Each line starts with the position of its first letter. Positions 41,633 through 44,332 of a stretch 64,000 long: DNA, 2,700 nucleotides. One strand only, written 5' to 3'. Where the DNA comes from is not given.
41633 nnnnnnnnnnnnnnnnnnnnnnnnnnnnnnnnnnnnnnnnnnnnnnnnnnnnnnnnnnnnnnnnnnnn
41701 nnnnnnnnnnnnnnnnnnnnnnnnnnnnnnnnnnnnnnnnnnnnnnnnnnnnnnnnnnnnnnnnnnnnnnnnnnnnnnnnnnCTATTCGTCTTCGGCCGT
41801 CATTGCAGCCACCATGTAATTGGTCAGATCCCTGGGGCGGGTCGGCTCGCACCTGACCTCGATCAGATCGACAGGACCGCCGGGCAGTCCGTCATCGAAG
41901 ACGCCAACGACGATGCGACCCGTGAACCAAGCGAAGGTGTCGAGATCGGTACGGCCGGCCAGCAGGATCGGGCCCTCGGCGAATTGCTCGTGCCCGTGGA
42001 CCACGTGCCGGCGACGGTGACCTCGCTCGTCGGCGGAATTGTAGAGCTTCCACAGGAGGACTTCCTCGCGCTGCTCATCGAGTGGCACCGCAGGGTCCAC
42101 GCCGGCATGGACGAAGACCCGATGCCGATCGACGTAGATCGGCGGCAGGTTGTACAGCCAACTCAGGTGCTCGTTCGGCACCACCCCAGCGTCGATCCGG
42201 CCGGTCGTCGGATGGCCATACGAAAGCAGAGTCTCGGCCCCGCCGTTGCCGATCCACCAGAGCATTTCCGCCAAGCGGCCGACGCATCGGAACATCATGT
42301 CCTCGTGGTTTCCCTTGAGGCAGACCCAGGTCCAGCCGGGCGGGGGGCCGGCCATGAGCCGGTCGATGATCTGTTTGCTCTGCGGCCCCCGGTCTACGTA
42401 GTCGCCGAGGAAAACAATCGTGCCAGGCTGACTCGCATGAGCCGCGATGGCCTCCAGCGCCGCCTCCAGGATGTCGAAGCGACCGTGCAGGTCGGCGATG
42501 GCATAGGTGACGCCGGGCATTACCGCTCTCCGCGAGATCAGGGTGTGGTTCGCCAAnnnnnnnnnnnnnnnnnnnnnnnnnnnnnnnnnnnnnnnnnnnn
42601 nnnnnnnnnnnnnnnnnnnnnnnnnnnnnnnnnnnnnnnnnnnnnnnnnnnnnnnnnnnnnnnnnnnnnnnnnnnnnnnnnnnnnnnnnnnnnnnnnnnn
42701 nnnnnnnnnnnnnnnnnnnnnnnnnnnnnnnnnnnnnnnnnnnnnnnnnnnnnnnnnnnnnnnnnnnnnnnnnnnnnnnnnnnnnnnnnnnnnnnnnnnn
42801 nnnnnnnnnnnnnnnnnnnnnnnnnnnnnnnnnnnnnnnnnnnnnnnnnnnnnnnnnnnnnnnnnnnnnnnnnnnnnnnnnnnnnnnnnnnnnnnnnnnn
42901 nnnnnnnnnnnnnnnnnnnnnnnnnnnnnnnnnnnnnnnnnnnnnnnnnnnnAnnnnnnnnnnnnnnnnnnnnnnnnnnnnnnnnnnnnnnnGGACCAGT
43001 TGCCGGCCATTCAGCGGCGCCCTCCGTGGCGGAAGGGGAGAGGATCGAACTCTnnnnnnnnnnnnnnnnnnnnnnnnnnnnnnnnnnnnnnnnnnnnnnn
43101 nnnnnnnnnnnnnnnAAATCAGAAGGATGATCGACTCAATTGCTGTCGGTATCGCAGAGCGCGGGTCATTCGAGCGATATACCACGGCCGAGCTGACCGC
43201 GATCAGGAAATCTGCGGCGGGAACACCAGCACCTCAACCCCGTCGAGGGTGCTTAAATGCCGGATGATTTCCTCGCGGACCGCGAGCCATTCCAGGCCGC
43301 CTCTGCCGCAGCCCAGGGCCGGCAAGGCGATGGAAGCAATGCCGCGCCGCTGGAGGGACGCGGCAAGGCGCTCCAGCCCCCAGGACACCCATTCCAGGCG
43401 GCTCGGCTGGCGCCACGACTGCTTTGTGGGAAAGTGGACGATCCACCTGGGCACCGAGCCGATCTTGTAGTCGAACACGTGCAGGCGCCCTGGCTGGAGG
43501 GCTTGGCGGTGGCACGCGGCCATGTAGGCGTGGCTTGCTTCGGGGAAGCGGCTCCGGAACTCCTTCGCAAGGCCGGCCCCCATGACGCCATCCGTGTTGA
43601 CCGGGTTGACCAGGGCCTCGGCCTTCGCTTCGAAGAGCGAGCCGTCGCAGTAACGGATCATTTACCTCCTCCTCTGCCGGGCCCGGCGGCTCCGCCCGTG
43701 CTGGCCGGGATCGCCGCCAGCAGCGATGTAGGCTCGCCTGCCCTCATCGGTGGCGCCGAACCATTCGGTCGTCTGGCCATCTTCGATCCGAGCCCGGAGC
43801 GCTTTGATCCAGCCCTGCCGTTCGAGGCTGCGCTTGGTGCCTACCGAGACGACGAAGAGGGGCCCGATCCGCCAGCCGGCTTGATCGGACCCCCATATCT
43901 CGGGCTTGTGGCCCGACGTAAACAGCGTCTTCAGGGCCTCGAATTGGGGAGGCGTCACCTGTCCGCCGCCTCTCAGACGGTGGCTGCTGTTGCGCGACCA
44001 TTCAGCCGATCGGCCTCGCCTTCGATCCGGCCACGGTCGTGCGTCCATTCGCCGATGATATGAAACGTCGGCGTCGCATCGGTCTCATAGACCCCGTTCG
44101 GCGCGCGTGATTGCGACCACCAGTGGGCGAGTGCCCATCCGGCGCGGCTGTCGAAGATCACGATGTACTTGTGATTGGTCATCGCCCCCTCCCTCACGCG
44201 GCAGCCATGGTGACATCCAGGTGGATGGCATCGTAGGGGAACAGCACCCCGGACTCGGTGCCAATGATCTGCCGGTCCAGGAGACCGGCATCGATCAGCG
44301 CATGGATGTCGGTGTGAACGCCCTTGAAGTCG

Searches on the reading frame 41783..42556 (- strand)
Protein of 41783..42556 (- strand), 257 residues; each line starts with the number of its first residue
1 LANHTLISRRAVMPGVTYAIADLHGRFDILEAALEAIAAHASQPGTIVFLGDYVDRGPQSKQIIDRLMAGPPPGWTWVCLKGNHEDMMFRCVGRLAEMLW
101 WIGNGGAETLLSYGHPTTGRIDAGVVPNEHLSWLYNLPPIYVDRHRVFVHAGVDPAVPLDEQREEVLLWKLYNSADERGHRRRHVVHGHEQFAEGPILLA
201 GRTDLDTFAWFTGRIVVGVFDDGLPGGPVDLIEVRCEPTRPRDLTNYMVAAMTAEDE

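Call 50: search_protein_families(library=phrogs, proteins=[window:41783-42556:-], max_evalue=0.001)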
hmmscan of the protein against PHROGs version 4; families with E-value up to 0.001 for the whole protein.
window:41783-42556:- (257 aa): 4 families
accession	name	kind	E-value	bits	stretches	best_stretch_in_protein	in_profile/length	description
phrog_246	-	other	3.8e-43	149.1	1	17-229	178-391/417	NinI-like serine-threonine phosphatase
phrog_20114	-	other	1.6e-08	35.9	1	18-90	6-75/131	phosphoesterase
phrog_8238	-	DNA, RNA and nucleotide metabolism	1.9e-06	27.3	1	19-90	176-246/737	RNA ligase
phrog_9096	-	unknown function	3.9e-06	27.9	1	18-107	16-99/157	-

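Call 59: find_related_loci(query=window:41783-42556:-, collection=viral_contigs, flank=10000)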
Query window:41783-42556:- (257 aa) in viral_contigs; peptide patterns used: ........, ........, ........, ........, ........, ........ (x = any residue, [..] = any of these).
4 stretches matched a pattern, but none encodes a relative of the query by tblastn (E <= 1e-3).
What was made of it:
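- Tried and rejected: The phosphatase-based scan of viral contigs found nothing (call 59).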

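Call 96: search_protein_families(library=padloc, proteins=[window:41783-42556:-], max_evalue=0.001)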
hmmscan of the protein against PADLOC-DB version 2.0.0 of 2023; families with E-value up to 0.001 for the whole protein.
window:41783-42556:- (257 aa): 0 families

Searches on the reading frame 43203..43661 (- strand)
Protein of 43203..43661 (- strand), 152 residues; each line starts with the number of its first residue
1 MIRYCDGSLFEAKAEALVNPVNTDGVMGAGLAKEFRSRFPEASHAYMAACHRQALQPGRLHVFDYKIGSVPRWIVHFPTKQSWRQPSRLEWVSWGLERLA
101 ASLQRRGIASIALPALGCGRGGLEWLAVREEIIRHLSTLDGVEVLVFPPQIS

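Call 4: search_protein_families(library=pfam, proteins=[window:43203-43661:-], max_evalue=0.1)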
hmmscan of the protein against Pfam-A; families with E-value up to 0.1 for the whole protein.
window:43203-43661:- (152 aa): 1 family
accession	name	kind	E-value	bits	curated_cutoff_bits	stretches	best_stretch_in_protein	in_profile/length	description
PF01661.27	Macro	-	2.2e-16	60.3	22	1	18-129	1-115/118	Macro domain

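Call 5: search_protein_families(library=ncbifam, proteins=[window:43203-43661:-], max_evalue=0.1)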
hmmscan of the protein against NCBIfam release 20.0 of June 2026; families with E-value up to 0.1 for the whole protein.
window:43203-43661:- (152 aa): 2 families
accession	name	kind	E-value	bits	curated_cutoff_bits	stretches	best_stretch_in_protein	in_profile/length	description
NF048014.1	antitoxin_DarG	equivalog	2e-58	198.3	250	1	2-150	1-149/338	type II toxin-antitoxin system antitoxin DNA ADP-ribosyl glycohydrolase DarG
NF001666.0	PRK00431.2-2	equivalog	2.2e-06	27.7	246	1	3-124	4-122/164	ADP-ribose-binding protein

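Call 96: search_protein_families(library=padloc, proteins=[window:43203-43661:-], max_evalue=0.001)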
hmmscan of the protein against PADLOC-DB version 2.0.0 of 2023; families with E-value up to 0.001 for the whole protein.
window:43203-43661:- (152 aa): 1 family
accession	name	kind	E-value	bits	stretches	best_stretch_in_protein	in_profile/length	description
PDLC02990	DarG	-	1e-60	204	1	1-150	1-146/329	-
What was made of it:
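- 43203..44182 (-): Rest of the cargo operon downstream of tumA: orf69 (43973-44182), a 128-aa weak PadR/BrxR-like winged-helix protein (43662-44048), and a stand-alone DarG-like macrodomain (43203-43661). Calls 4, 5, 96 (PADLOC DarG, E = 1e-60).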

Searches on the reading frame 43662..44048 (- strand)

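Call 4: search_protein_families(library=pfam, proteins=[window:43662-44048:-], max_evalue=0.1)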
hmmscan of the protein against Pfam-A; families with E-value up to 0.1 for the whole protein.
window:43662-44048:- (128 aa): 1 family
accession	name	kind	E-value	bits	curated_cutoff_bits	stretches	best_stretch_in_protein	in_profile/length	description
PF03551.20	PadR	-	0.056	13.9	27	1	74-106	40-72/75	Transcriptional regulator PadR-like family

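Call 5: search_protein_families(library=ncbifam, proteins=[window:43662-44048:-], max_evalue=0.1)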
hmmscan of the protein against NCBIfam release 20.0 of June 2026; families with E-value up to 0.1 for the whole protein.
window:43662-44048:- (128 aa): 0 families

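Call 19: search_protein_families(library=phrogs, proteins=[window:43662-44048:-], max_evalue=0.01)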
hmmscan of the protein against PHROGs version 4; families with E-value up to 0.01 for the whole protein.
window:43662-44048:- (128 aa): 0 families

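Call 96: search_protein_families(library=padloc, proteins=[window:43662-44048:-], max_evalue=0.001)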
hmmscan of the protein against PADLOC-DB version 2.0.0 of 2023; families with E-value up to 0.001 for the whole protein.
window:43662-44048:- (128 aa): 0 families

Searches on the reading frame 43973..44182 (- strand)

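Call 4: search_protein_families(library=pfam, proteins=[window:43973-44182:-], max_evalue=0.1)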
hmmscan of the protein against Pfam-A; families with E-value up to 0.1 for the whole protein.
window:43973-44182:- (69 aa): 1 family
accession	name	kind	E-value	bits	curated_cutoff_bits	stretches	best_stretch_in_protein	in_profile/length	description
PF20311.3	DUF6607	-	0.013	15.1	27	1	4-57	94-150/296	Family of unknown function (DUF6607)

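Call 5: search_protein_families(library=ncbifam, proteins=[window:43973-44182:-], max_evalue=0.1)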
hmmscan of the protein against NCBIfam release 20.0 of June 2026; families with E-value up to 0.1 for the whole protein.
window:43973-44182:- (69 aa): 0 families

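Call 50: search_protein_families(library=phrogs, proteins=[window:43973-44182:-], max_evalue=0.001)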
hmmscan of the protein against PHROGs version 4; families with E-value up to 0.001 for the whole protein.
window:43973-44182:- (69 aa): 0 families

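Call 96: search_protein_families(library=padloc, proteins=[window:43973-44182:-], max_evalue=0.001)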
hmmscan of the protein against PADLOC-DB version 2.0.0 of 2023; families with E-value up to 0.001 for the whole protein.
window:43973-44182:- (69 aa): 0 families
